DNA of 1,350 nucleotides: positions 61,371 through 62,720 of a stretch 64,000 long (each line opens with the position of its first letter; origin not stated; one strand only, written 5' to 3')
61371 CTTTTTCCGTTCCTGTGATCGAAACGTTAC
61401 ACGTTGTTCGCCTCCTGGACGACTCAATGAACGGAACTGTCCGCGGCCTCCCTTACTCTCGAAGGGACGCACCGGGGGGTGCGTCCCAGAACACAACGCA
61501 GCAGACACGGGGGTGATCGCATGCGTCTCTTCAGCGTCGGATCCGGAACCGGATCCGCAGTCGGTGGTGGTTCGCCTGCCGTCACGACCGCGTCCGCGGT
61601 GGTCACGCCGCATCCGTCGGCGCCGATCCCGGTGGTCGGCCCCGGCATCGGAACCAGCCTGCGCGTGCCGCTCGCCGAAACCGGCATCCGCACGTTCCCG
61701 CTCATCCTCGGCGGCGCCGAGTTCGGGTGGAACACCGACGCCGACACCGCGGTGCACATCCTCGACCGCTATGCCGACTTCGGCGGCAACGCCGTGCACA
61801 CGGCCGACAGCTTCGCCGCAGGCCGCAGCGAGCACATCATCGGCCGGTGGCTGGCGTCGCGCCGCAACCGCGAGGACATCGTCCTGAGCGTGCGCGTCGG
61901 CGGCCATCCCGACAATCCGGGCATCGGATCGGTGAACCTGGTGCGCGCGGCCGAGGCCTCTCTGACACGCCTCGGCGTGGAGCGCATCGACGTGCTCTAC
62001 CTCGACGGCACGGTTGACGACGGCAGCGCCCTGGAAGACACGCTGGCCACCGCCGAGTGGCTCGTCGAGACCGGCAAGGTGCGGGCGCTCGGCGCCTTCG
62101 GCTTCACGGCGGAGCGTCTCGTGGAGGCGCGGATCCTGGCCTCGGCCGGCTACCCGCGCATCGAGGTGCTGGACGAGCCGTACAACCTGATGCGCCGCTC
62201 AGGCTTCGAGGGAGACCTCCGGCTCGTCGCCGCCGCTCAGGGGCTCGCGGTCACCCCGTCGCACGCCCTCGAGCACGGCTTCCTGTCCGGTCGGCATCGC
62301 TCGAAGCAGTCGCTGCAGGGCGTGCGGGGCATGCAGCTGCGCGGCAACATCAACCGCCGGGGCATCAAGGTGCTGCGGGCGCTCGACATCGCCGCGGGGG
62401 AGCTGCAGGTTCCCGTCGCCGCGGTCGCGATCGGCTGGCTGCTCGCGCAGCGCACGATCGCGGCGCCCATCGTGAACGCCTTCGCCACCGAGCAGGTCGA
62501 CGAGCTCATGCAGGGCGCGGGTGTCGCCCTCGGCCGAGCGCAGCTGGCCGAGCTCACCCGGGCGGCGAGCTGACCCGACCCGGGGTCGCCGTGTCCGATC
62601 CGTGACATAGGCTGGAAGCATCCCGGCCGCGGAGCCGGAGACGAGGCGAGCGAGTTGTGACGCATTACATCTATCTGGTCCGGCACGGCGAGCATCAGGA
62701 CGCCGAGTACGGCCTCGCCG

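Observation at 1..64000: GGATCC, and especially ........, behaves as a highly iterated palindrome across coding and non-coding DNA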

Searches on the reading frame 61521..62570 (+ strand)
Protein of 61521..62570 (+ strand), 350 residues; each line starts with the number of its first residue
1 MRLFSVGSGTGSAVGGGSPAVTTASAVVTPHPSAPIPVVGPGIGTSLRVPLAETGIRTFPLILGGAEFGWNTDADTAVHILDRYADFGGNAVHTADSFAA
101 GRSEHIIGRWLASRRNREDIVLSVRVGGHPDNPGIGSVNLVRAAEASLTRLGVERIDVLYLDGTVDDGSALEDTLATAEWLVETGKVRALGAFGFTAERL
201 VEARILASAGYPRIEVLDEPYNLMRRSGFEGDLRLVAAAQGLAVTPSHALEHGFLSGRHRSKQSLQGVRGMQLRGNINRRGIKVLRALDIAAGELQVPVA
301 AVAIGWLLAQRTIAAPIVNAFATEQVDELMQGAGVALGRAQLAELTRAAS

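Call 20: search_protein_families(library=pfam, proteins=[window:61521-62570:+], max_evalue=0.001)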
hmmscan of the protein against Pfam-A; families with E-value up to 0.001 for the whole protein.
window:61521-62570:+ (350 aa): 1 family
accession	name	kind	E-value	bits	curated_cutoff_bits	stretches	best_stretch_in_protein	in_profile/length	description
PF00248.27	Aldo_ket_red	-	8.8e-39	133.7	24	1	60-347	1-288/291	Aldo/keto reductase family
